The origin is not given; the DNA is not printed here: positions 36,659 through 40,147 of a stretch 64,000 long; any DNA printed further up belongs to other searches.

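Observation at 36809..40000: ~1063-aa secreted protein of unknown function inserted between mraZ and rsmH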

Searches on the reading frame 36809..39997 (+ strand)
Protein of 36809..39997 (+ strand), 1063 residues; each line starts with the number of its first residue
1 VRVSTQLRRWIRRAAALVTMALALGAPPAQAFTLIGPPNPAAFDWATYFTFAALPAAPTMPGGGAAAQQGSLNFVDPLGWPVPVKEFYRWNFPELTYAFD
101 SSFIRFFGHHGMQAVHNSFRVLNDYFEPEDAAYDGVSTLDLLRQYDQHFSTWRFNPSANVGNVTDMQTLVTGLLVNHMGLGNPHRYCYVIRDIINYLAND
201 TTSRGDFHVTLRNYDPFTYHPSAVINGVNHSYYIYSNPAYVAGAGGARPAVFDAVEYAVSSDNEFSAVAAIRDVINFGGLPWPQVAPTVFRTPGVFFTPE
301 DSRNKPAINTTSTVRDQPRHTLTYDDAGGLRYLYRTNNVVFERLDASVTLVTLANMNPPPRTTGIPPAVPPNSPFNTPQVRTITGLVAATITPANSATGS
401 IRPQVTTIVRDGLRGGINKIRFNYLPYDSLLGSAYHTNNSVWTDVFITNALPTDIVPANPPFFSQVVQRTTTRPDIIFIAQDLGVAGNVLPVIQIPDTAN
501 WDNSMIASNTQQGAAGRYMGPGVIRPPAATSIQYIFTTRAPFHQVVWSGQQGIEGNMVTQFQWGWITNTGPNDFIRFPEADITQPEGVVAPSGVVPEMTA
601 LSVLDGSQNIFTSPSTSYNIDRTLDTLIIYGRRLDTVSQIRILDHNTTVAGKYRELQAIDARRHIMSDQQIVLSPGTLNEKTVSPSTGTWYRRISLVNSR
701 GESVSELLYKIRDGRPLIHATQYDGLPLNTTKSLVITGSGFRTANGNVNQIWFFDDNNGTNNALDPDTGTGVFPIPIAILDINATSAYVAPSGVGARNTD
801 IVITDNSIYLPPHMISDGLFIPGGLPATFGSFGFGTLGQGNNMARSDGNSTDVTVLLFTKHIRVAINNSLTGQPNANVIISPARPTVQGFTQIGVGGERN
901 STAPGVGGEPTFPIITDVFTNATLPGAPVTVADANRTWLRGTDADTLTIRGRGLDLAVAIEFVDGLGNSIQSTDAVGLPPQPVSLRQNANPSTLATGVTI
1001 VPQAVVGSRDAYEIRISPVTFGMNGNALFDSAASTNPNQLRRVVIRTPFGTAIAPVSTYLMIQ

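Call 3: search_protein_families(library=pfam, proteins=[window:36809-39997:+], max_evalue=0.1)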
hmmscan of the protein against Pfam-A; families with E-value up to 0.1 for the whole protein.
window:36809-39997:+ (1063 aa): 0 families

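Call 4: search_protein_families(library=ncbifam, proteins=[window:36809-39997:+], max_evalue=0.1)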
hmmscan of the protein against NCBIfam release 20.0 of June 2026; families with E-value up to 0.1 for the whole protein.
window:36809-39997:+ (1063 aa): 0 families

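Call 6: find_homologous_proteins(query=window:36809-39997:+, max_evalue=0.001)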
Query window:36809-39997:+ (1063 aa): 84 proteins with E <= 0.001 among 8000 candidates.
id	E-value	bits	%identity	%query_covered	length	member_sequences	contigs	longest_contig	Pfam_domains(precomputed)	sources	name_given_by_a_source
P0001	0.0e+0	2379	100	98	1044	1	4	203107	-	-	-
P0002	0.0e+0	1834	77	99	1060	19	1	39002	-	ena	-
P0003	0.0e+0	1506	64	99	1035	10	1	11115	-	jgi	-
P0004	0.0e+0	1428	62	98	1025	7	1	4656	-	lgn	-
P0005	0.0e+0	1360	59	99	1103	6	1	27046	-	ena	-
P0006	0.0e+0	1299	58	97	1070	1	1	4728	-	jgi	-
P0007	0.0e+0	1278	57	97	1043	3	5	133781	-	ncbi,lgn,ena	-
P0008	0.0e+0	1107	53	99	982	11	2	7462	-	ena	-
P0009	0.0e+0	1093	54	98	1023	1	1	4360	-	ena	-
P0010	0.0e+0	1093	54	100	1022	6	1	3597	-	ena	-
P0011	0.0e+0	1092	53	100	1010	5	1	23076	-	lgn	-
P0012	0.0e+0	1090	52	97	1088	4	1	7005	-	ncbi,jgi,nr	ncbi:MAG: hypothetical protein QF685_12245 [Verrucomicrobiota bacterium]|jgi:hypothetical protein|nr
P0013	0.0e+0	1067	52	97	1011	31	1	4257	-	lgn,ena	-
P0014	0.0e+0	1067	53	98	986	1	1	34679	-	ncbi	-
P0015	0.0e+0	1065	54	99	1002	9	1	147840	-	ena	-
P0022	0.0e+0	1040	50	97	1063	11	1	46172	-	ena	-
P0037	1.4e-198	680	40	98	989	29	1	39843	-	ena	-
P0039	2.2e-194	667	40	99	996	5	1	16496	-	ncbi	-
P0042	1.8e-100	356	36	71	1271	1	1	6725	PF28405.1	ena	-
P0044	2.7e-99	352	35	71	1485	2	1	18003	-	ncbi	-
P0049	9.6e-92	327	33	66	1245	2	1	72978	-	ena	-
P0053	9.6e-89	317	34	66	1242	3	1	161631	-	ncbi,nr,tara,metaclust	ncbi:MAG: hypothetical protein CMO74_12775 [Verrucomicrobiales bacterium]|nr:hypothetical protein [V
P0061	1.1e-82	297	33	71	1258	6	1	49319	-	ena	-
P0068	3.8e-77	278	30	73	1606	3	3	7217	PF25852.1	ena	-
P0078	4.6e-61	225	29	71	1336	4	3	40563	-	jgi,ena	-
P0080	3.0e-58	216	30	71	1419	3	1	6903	PF28405.1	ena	-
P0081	9.8e-57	211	29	63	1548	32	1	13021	-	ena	-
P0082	8.8e-54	201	28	69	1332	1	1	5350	PF28405.1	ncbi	-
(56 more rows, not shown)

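Call 7: find_encoding_contigs(protein=P0007, flank=6000, max_places=2)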
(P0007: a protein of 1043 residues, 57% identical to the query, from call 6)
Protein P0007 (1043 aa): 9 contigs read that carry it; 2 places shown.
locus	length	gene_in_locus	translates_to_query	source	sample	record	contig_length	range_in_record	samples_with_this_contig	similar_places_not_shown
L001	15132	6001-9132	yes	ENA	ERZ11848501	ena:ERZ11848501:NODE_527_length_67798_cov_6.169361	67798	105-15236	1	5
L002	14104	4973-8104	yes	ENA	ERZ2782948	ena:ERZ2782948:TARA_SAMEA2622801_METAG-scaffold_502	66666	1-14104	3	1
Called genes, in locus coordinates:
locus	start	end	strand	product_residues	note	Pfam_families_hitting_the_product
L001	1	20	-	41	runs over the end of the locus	?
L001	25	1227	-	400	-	PF08442:ATP-grasp_2, PF24948:Citrate_synth_N, PF00549:Ligase_CoA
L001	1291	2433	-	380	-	PF00285:Citrate_synt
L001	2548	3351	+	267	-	PF01177:Asp_Glu_race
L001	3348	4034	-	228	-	PF01872:RibD_C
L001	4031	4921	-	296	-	PF02547:Queuosine_synth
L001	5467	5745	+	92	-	PF02381:MraZ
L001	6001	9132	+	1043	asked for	-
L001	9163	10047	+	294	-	PF01795:Methyltransf_5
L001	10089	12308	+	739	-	-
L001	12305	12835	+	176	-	-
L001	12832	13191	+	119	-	-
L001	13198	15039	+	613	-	PF03717:PBP_dimer, PF00905:Transpeptidase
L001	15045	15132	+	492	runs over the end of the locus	PF01225:Mur_ligase, PF08245:Mur_ligase_M, PF02875:Mur_ligase_C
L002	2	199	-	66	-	?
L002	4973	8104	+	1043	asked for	-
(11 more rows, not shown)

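Call 8: find_encoding_contigs(protein=P0015, flank=6000, max_places=2)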
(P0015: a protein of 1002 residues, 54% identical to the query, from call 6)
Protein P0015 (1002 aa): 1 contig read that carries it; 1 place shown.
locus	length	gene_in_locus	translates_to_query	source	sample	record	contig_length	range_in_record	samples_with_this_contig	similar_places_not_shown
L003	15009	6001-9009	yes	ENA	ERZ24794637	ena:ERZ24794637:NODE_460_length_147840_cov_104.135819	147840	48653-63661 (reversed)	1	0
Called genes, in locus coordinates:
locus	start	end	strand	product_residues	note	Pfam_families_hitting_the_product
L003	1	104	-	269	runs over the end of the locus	-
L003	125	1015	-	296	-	PF02629:CoA_binding, PF13607:Succ_CoA_lig, PF00549:Ligase_CoA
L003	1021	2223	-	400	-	PF08442:ATP-grasp_2, PF24948:Citrate_synth_N, PF00549:Ligase_CoA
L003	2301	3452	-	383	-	PF00285:Citrate_synt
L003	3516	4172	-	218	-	PF01872:RibD_C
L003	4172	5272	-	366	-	PF02547:Queuosine_synth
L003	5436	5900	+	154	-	PF02381:MraZ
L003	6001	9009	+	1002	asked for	-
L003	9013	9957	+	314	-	PF01795:Methyltransf_5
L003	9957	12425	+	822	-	-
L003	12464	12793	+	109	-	-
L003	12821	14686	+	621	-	PF03717:PBP_dimer, PF00905:Transpeptidase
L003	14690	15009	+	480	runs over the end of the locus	PF01225:Mur_ligase, PF08245:Mur_ligase_M, PF02875:Mur_ligase_C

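Call 9: find_encoding_contigs(protein=P0037, flank=6000, max_places=2)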
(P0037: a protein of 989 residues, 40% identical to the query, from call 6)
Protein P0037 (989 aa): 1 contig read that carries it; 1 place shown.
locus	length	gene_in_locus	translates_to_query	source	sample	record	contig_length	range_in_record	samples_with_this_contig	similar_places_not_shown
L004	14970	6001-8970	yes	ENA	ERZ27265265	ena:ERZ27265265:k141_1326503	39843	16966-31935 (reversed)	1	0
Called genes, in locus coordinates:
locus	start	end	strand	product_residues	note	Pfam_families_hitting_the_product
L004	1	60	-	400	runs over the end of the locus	PF08442:ATP-grasp_2, PF24948:Citrate_synth_N, PF00549:Ligase_CoA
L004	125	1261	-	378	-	PF00285:Citrate_synt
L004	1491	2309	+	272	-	PF01177:Asp_Glu_race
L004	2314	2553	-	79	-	-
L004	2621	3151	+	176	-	PF01923:Cob_adeno_trans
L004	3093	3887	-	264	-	PF01872:RibD_C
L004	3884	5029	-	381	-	PF02547:Queuosine_synth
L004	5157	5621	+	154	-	PF02381:MraZ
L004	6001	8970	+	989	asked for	-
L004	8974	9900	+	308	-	PF01795:Methyltransf_5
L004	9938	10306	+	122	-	-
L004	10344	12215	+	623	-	PF03717:PBP_dimer, PF00905:Transpeptidase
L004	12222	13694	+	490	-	PF01225:Mur_ligase, PF08245:Mur_ligase_M, PF02875:Mur_ligase_C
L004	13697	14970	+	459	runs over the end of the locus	PF01225:Mur_ligase, PF08245:Mur_ligase_M, PF02875:Mur_ligase_C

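Call 10: find_encoding_contigs(protein=P0053, flank=6000, max_places=2)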
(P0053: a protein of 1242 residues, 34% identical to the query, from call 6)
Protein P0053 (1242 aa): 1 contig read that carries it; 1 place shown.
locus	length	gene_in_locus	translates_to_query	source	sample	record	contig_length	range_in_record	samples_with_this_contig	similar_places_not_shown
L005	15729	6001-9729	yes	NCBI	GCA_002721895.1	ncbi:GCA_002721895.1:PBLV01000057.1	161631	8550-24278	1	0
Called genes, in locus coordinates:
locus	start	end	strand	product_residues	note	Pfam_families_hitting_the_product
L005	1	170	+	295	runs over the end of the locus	PF23023:Anti-Pycsar_Apyc1, PF00753:Lactamase_B, PF12706:Lactamase_B_2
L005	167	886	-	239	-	PF00027:cNMP_binding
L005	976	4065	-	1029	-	PF13491:FtsK_4TM, PF00211:Guanylate_cyc, PF17854:FtsK_alpha, PF01580:FtsK_SpoIIIE, PF09397:FtsK_gamma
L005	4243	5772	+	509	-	-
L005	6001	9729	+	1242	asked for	-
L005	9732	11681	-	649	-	PF13727:CoA_binding_3, PF00899:ThiF (faint), PF01073:3Beta_HSD, PF01370:Epimerase, PF02719:Polysacc_synt_2, PF04321:RmlD_sub_bind, PF16363:GDP_Man_Dehyd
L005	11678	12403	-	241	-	PF02397:Bac_transf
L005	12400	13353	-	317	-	PF02779:Transket_pyr, PF02780:Transketolase_C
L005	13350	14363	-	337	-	PF00676:E1_dh, PF00456:Transketolase_N (weak)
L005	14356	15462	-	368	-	PF00155:Aminotran_1_2, PF00266:Aminotran_5, PF01041:DegT_DnrJ_EryC1, PF01212:Beta_elim_lyase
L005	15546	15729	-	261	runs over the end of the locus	PF13489:Methyltransf_23, PF01209:Ubie_methyltran, PF13847:Methyltransf_31, PF08241:Methyltransf_11, PF08242:Methyltransf_12, PF13649:Methyltransf_25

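Call 12: find_encoding_contigs(protein=P0049, flank=6000, max_places=1)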
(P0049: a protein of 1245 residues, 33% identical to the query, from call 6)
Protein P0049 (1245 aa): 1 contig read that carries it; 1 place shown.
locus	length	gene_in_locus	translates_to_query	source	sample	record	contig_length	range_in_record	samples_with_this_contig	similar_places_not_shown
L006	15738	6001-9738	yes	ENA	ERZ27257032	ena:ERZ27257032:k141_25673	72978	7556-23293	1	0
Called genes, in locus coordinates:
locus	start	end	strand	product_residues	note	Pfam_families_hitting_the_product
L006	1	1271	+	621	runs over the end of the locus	PF00753:Lactamase_B (weak), PF12706:Lactamase_B_2 (faint), PF23023:Anti-Pycsar_Apyc1 (faint), PF00753:Lactamase_B (weak)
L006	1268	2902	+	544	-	-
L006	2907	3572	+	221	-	PF00005:ABC_tran, PF13401:AAA_22 (faint), PF13304:AAA_21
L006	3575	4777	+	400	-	PF02687:FtsX (weak)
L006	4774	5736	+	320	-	PF01297:ZnuA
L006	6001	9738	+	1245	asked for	-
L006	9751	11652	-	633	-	PF13727:CoA_binding_3, PF00106:adh_short (weak), PF04321:RmlD_sub_bind, PF01073:3Beta_HSD (weak), PF01370:Epimerase, PF02719:Polysacc_synt_2, PF13460:NAD_binding_10 (weak), PF16363:GDP_Man_Dehyd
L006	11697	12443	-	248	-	PF02397:Bac_transf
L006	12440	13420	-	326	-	PF02779:Transket_pyr, PF02780:Transketolase_C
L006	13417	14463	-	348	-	PF00676:E1_dh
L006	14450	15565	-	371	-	PF00155:Aminotran_1_2, PF00266:Aminotran_5 (weak), PF01041:DegT_DnrJ_EryC1, PF01212:Beta_elim_lyase, PF01053:Cys_Met_Meta_PP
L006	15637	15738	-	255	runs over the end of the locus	PF13489:Methyltransf_23, PF01209:Ubie_methyltran, PF13847:Methyltransf_31, PF08241:Methyltransf_11, PF08242:Methyltransf_12, PF13649:Methyltransf_25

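Call 13: find_encoding_contigs(protein=P0061, flank=6000, max_places=1)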
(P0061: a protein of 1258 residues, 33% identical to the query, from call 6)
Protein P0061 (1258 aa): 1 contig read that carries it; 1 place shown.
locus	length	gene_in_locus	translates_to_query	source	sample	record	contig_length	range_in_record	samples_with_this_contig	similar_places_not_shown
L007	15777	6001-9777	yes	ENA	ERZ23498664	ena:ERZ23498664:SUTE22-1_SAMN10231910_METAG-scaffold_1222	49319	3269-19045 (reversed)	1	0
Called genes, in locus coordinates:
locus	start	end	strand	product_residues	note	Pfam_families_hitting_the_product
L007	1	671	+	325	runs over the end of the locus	PF01380:SIS, PF00571:CBS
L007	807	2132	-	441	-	PF04932:Wzy_C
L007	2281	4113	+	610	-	PF23023:Anti-Pycsar_Apyc1 (faint), PF00753:Lactamase_B (weak), PF12706:Lactamase_B_2 (weak)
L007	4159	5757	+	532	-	-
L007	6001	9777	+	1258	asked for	-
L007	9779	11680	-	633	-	PF13727:CoA_binding_3, PF04321:RmlD_sub_bind, PF01073:3Beta_HSD (weak), PF01370:Epimerase, PF02719:Polysacc_synt_2, PF16363:GDP_Man_Dehyd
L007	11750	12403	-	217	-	PF02397:Bac_transf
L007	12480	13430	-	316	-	PF02779:Transket_pyr, PF02780:Transketolase_C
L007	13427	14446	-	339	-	PF00676:E1_dh, PF00456:Transketolase_N (weak)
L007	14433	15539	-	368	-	PF00155:Aminotran_1_2 (weak), PF00266:Aminotran_5 (weak), PF01041:DegT_DnrJ_EryC1, PF01212:Beta_elim_lyase (faint)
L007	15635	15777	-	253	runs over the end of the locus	PF01209:Ubie_methyltran, PF13489:Methyltransf_23 (weak), PF13847:Methyltransf_31, PF08241:Methyltransf_11, PF08242:Methyltransf_12, PF13649:Methyltransf_25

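Call 14: find_encoding_contigs(protein=P0078, flank=6000, max_places=1)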
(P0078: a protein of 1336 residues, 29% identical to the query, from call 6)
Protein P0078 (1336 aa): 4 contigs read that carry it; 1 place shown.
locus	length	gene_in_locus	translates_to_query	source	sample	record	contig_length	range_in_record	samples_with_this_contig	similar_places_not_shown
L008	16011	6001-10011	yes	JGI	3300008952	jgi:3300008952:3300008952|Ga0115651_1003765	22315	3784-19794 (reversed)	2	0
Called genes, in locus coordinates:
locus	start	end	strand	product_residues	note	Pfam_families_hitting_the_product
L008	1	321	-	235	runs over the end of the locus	PF00590:TP_methylase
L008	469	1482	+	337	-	PF03781:FGE-sulfatase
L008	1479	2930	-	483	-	PF00884:Sulfatase, PF01663:Phosphodiest (faint), PF16347:SGSH_C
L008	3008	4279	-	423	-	PF09861:Lar_N, PF21113:LarA_C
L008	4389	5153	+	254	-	PF01435:Peptidase_M48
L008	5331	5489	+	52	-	-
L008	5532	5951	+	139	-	PF13560:HTH_31, PF12844:HTH_19, PF01381:HTH_3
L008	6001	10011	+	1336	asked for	-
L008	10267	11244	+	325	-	PF12799:LRR_4 (faint), PF07635:PSCyt1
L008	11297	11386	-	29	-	-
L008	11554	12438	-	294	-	PF07963:N_methyl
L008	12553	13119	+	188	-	PF13855:LRR_8 (faint)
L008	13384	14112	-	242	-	PF07963:N_methyl (weak)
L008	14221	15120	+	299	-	PF14237:GYF_2, PF13516:LRR_6 (faint)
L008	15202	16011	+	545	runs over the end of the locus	-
